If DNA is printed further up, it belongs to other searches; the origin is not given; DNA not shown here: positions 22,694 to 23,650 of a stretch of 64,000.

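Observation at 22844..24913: Lysyl-tRNA synthetase fused to a C-terminal HD-domain phosphohydrolase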

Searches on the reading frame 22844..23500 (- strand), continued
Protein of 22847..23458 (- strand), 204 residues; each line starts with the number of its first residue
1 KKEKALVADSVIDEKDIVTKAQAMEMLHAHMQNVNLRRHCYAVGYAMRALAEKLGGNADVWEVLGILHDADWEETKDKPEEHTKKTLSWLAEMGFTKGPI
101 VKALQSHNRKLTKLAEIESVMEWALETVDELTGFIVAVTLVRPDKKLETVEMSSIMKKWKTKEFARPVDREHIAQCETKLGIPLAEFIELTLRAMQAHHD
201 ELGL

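Call 38: search_protein_families(library=pfam, alignment_id=A1, max_evalue=1)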
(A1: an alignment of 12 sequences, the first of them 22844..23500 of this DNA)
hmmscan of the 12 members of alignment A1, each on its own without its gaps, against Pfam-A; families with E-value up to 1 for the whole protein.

A. member 1, window:22844-23500:- (218 aa): 4 families
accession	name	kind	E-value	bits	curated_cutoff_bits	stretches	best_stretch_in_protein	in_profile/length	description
PF01966.28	HD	-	4.6e-06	27.3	22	1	52-126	3-90/116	HD domain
PF11042.13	DUF2750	-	0.0013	19.2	27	1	161-213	26-77/102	Protein of unknown function (DUF2750)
PF22562.2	UBA_7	-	0.036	14.4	27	1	99-141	3-40/48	UBA-like domain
PF08668.18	HDOD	-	0.082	12.8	22.9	1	36-83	77-129/196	HDOD domain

B. families by the number of members that match (of 12 scanned): 11 families
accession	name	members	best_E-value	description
PF01966.28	HD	12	2.5e-07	HD domain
PF11042.13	DUF2750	12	0.00011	Protein of unknown function (DUF2750)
PF08668.18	HDOD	7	0.019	HDOD domain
PF07022.19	Phage_CI_repr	4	0.0087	Bacteriophage CI repressor helix-turn-helix domain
PF00152.25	tRNA-synt_2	1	7.6e-22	tRNA synthetases class II (D, K and N)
PF05168.19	HEPN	1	0.03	HEPN domain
PF22562.2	UBA_7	1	0.036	UBA-like domain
PF24022.1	DUF7334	1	0.038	Family of unknown function (DUF7334)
PF06312.18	Neurexophilin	1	0.085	Neurexophilin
PF01341.22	Glyco_hydro_6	1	0.14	Glycosyl hydrolases family 6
PF24410.1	wHTH-HSP90_Na-assoc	1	0.15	wHTH-Hsp90_Na associated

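Call 44: search_solved_structures(query=A3, max_evalue=10, show_alignments=5)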
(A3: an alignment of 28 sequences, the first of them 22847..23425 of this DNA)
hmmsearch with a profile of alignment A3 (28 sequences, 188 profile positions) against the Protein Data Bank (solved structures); distinct sequences matched with E-value up to 10: 5.
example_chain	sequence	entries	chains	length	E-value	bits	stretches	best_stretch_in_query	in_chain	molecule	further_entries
8jja_A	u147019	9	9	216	0.0067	19.4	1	22-53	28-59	bis(5'-nucleosyl)-tetraphosphatase (symmetrical)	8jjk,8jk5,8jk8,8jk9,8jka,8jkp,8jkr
2ogi_A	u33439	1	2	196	0.012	18.6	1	13-61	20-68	Hypothetical protein SAG1661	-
2o08_A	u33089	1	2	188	0.079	15.9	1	2-66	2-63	BH1327 protein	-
8wmy_A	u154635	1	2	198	0.18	14.7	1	21-55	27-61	bis(5'-nucleosyl)-tetraphosphatase (symmetrical)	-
3ccg_A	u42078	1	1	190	0.87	12.5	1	21-54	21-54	HD superfamily hydrolase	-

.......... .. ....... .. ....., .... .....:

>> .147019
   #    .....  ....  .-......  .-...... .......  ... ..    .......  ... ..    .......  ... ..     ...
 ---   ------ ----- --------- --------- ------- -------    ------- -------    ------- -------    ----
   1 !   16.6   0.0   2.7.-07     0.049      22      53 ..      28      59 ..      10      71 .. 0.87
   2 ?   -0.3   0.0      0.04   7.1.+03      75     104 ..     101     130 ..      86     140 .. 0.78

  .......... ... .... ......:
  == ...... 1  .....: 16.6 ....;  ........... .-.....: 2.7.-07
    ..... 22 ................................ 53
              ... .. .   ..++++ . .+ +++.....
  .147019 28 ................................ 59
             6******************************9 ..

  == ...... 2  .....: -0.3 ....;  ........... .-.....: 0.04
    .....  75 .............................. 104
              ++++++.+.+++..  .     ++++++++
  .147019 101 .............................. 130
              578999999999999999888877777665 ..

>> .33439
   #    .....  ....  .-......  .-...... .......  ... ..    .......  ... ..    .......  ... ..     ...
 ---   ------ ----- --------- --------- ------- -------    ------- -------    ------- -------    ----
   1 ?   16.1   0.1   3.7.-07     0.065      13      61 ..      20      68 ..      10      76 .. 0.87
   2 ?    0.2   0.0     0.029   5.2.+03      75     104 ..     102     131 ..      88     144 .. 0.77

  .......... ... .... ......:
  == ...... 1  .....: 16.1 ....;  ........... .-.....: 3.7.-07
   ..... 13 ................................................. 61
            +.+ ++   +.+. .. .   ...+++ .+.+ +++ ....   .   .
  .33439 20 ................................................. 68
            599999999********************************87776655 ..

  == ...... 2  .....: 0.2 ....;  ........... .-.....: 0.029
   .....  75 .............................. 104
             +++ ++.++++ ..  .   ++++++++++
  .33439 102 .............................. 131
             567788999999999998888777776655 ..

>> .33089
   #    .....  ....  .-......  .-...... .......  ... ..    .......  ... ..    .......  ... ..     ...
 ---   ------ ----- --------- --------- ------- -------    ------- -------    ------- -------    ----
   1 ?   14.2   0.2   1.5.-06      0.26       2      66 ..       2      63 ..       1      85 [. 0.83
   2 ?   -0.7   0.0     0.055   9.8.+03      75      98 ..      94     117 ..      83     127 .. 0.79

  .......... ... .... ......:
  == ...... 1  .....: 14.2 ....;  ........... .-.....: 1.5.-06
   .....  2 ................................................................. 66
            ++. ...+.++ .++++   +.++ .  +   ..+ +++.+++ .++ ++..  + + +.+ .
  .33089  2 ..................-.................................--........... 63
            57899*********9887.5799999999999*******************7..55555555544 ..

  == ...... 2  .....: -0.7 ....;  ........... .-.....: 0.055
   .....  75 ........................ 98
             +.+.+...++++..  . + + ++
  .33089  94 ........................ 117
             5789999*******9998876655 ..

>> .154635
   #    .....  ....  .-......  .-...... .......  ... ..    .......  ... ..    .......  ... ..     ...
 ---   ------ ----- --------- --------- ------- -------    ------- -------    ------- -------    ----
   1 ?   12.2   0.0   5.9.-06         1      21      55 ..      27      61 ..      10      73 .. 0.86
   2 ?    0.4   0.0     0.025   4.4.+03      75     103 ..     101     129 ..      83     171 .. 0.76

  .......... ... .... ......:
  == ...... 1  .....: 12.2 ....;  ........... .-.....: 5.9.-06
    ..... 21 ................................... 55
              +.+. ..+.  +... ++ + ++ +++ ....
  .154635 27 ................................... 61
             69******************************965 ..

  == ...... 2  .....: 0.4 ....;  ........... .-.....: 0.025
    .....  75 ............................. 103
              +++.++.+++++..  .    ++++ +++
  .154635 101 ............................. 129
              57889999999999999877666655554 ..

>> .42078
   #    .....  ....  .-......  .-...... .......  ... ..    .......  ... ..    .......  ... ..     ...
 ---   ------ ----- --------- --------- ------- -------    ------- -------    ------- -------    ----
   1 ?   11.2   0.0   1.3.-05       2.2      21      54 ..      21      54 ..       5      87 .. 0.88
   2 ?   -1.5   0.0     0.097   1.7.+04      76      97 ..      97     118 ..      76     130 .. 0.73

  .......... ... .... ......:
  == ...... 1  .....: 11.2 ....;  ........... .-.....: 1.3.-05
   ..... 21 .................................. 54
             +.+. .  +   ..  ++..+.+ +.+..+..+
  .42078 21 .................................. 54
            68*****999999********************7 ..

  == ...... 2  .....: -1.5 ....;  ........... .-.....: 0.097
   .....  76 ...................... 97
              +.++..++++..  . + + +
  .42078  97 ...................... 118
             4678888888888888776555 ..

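Call 45: search_protein_families(library=ncbifam, alignment_id=A3, max_evalue=1)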
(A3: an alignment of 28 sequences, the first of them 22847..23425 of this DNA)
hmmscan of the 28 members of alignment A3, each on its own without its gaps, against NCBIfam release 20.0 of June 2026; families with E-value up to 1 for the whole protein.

A. member 1, window:22847-23425:- (193 aa): 6 families
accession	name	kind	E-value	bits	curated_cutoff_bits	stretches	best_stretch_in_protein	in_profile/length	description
TIGR00277.1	HDIG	domain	1.4e-07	31.2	27.6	1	24-96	4-81/84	HDIG domain-containing metalloprotein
NF045665.1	NTPtran_DVU1551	equivalog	2.3e-05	23.6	315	1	3-96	195-287/359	DVU_1551 family NTP transferase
TIGR03319.1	RNase_Y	equivalog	0.042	12.4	454.35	1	21-103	328-407/514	ribonuclease Y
NF008376.0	PRK11171.1-5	equivalog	0.051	12.7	338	1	97-161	125-189/278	(S)-ureidoglycine aminohydrolase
NF040771.1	AAH_UGLYAH2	exception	0.076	12.2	350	1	101-161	124-184/267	bifunctional allantoicase/(S)-ureidoglycine aminohydrolase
TIGR04498.1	AbiV_defense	subfamily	0.14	12.5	27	1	55-115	53-104/143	AbiV family abortive infection protein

B. families by the number of members that match (of 28 scanned): 24 families
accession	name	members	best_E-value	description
TIGR00277.1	HDIG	27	9.6e-10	HDIG domain-containing metalloprotein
NF045665.1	NTPtran_DVU1551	20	3.4e-06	DVU_1551 family NTP transferase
TIGR03319.1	RNase_Y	18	1.5e-05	ribonuclease Y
TIGR00295.1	TIGR00295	11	0.00013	TIGR00295 family protein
NF005519.0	PRK07152.1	9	0.0006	nicotinate-nucleotide adenylyltransferase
TIGR00488.1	TIGR00488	8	0.00095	bis(5'-nucleosyl)-tetraphosphatase (symmetrical) YqeK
NF009343.0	PRK12703.1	7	0.0026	tRNA (cytidine(56)-2'-O)-methyltransferase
NF009344.0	PRK12705.1-1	2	0.0023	hypothetical protein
TIGR01596.1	cas3_HD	2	0.0043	CRISPR-associated endonuclease Cas3''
NF011486.0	PRK14896.1-1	2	0.014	16S ribosomal RNA methyltransferase A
NF009345.0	PRK12705.1-2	2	0.033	hypothetical protein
TIGR04498.1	AbiV_defense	2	0.082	AbiV family abortive infection protein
TIGR02578.2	cas_TM1811_Csm1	1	0.04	type III-A CRISPR-associated protein Cas10/Csm1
NF008376.0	PRK11171.1-5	1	0.051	(S)-ureidoglycine aminohydrolase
NF008384.0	PRK11179.1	1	0.053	transcriptional regulator AsnC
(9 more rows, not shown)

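Call 73: search_protein_families(library=pfam, proteins=[L070:4170-5000:+, L075:3863-4411:+, L075:2814-3791:+, L075:5844-6920:+, L082:3780-4265:+, L082:3099-3716:+, L082:2166-3074:+, L082:6574-7896:+, L082:4929-5621:+], max_evalue=0.01)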
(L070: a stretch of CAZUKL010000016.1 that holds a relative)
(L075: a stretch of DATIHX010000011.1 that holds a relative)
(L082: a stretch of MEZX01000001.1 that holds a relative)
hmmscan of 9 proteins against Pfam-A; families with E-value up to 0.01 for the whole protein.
L070:4170-5000:+ (277 aa): 3 families
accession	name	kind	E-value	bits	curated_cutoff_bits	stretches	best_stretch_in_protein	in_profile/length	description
PF13419.12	HAD_2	-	1.7e-12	48.3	23.8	1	42-198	1-165/178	Haloacid dehalogenase-like hydrolase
PF00702.32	Hydrolase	-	2.1e-05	25.4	26.4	1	42-198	4-184/191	haloacid dehalogenase-like hydrolase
PF12710.13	HAD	-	0.00054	20.9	27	1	43-198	2-185/189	haloacid dehalogenase-like hydrolase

L075:3863-4411:+ (182 aa): 0 families

L075:2814-3791:+ (325 aa): 4 families
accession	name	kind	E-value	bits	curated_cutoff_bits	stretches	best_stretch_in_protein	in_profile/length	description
PF05257.22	CHAP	-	5.6e-13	49.6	26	1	224-301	4-81/81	CHAP domain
PF01476.26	LysM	-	2.2e-10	40.7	20.9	1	109-154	1-43/43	LysM domain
PF23473.1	LysM3_LYK4_5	-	5e-08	33.3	29.3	1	109-154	5-47/48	LYK4/5 LysM3 domain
PF23446.1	LysM1_NFP_LYK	-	0.00012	23.3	36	1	115-156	16-56/60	NFP/LYK LysM1 domain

L075:5844-6920:+ (358 aa): 6 families
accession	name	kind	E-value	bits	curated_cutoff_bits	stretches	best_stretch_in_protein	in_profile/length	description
PF13641.12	Glyco_tranf_2_3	-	8.5e-25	88.5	27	1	22-238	3-228/230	Glycosyltransferase like family 2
PF00535.33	Glycos_transf_2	-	1e-21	78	23.3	1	24-185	2-166/168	Glycosyl transferase family 2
PF13632.12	Glyco_trans_2_3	-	1.6e-14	54.6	27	1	101-294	1-153/198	Glycosyl transferase family group 2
PF13506.12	Glyco_transf_21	-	4.7e-09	36.4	21.7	1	97-238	29-173/174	Glycosyl transferase family 21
PF03142.21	Chitin_synth_2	-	6.5e-09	35.4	27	1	97-181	200-287/527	Chitin synthase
PF13704.12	Glyco_tranf_2_4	-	9.6e-07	29.7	27.5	1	30-108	2-81/98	Glycosyl transferase family 2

L082:3780-4265:+ (161 aa): 1 family
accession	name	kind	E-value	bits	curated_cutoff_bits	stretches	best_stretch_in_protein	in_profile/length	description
PF01988.24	VIT1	-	2.1e-29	103.3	28.1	2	72-155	130-213/214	VIT family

L082:3099-3716:+ (205 aa): 0 families

L082:2166-3074:+ (302 aa): 3 families
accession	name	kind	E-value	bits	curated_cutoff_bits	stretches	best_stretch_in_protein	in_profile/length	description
PF05257.22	CHAP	-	1e-11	45.6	26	1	198-274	2-81/81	CHAP domain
PF01476.26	LysM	-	4.3e-11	43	20.9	1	88-133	1-43/43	LysM domain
PF23473.1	LysM3_LYK4_5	-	3.5e-06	27.4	29.3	1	87-133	4-47/48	LYK4/5 LysM3 domain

L082:6574-7896:+ (440 aa): 2 families
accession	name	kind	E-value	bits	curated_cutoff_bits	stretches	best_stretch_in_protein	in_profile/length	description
PF00733.27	Asn_synthase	-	1.5e-15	58.2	21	2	130-211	3-82/354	Asparagine synthase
PF02540.23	NAD_synthase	-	3.2e-06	26.9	21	1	133-211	5-84/242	NAD synthase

L082:4929-5621:+ (230 aa): 1 family
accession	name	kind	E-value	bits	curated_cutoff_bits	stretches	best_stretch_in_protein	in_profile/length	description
PF01966.28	HD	-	1.3e-05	25.9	22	1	63-144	2-100/116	HD domain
